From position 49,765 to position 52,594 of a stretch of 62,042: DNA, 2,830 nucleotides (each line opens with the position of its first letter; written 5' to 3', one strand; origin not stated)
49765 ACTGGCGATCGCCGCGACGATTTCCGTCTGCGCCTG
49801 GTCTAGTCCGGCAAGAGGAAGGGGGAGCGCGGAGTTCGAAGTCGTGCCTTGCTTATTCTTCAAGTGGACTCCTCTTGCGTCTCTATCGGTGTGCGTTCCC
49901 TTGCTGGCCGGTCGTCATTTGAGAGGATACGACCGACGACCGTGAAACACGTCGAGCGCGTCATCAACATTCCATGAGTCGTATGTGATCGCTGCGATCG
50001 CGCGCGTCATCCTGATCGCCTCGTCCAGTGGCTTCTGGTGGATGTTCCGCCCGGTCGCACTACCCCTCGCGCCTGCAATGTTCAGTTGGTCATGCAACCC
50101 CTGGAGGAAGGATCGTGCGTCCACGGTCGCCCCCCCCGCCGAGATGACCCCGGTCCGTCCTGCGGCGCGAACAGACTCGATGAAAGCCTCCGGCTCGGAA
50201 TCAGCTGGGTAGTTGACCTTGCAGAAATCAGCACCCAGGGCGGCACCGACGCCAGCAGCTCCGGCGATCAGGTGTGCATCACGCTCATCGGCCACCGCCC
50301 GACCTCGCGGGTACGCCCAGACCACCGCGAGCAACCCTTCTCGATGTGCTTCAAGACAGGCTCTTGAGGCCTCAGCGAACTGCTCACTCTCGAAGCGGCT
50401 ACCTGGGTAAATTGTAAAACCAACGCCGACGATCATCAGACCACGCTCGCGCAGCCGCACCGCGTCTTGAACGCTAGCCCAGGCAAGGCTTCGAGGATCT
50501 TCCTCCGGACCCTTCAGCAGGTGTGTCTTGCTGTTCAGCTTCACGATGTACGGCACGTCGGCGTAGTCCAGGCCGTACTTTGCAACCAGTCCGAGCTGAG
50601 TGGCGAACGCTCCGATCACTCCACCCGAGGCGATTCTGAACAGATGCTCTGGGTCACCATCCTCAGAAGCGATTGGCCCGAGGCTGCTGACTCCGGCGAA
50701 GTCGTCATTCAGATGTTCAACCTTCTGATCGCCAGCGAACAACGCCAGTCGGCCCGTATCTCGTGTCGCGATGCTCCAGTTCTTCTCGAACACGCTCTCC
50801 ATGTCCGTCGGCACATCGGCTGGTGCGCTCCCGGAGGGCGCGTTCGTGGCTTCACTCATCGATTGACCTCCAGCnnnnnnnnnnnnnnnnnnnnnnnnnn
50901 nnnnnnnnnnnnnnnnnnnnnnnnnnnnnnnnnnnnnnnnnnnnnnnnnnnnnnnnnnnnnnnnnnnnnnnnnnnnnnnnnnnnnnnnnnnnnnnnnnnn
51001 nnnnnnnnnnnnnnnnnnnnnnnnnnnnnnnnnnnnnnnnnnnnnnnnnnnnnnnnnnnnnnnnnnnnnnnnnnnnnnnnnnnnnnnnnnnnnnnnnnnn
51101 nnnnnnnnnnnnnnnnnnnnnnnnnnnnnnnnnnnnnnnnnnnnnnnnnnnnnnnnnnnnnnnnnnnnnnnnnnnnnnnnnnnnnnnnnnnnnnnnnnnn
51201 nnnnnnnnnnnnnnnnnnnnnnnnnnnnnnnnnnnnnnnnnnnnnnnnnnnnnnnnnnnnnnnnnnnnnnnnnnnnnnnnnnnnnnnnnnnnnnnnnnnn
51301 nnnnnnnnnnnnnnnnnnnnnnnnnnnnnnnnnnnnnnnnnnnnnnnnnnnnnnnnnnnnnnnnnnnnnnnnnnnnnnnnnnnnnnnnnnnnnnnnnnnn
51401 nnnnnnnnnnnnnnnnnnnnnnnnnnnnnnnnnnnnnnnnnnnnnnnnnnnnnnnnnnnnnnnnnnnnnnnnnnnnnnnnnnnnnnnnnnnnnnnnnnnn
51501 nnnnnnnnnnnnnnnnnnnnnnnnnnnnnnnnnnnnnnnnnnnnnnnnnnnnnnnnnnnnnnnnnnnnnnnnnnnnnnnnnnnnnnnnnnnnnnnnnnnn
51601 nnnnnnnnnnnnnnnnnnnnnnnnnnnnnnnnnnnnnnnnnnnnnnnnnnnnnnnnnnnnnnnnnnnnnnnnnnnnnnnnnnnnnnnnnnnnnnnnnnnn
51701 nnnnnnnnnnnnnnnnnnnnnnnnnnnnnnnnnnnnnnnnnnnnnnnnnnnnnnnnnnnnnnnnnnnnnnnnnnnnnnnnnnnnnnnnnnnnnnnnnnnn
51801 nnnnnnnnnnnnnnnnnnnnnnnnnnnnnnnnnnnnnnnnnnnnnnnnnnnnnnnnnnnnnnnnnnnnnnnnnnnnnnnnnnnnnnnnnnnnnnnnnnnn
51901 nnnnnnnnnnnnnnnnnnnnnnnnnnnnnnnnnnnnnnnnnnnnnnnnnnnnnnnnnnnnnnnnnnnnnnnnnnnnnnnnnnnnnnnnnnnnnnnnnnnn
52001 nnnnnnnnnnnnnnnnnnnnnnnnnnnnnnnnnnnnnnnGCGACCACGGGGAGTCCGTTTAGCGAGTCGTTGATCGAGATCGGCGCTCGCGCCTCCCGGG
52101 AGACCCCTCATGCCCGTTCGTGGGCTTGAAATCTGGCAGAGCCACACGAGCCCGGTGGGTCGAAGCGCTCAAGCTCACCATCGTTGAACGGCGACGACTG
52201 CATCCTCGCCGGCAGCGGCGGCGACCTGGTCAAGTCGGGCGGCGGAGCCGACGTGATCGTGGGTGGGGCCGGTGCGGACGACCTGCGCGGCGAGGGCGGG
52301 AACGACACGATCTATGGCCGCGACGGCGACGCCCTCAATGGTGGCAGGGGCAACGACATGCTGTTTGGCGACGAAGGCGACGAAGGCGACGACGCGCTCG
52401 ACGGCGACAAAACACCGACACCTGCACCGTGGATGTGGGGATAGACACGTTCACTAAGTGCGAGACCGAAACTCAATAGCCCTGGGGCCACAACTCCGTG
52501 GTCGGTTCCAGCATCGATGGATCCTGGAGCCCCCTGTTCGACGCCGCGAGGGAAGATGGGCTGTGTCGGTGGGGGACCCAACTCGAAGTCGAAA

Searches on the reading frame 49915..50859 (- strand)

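Call 70: search_protein_families(library=pfam, proteins=[window:49915-50859:-], max_evalue=0.01)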
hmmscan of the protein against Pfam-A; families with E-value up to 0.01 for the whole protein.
window:49915-50859:- (314 aa): 1 family
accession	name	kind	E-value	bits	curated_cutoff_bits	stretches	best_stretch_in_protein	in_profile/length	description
PF01791.15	DeoC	-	4.3e-41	141.5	23.8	1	39-276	2-229/229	DeoC/LacD family aldolase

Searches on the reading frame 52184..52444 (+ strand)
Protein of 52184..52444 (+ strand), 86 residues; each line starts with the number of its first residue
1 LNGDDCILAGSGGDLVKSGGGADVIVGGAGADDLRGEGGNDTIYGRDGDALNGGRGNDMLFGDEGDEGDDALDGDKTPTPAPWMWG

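Call 70: search_protein_families(library=pfam, proteins=[window:52184-52444:+], max_evalue=0.01)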
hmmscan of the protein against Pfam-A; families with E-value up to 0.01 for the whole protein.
window:52184-52444:+ (86 aa): 1 family
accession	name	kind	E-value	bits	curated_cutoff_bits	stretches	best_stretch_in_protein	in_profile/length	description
PF00353.25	HemolysinCabind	-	2.2e-09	37.6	23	1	19-49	3-33/36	RTX calcium-binding nonapeptide repeat (4 copies)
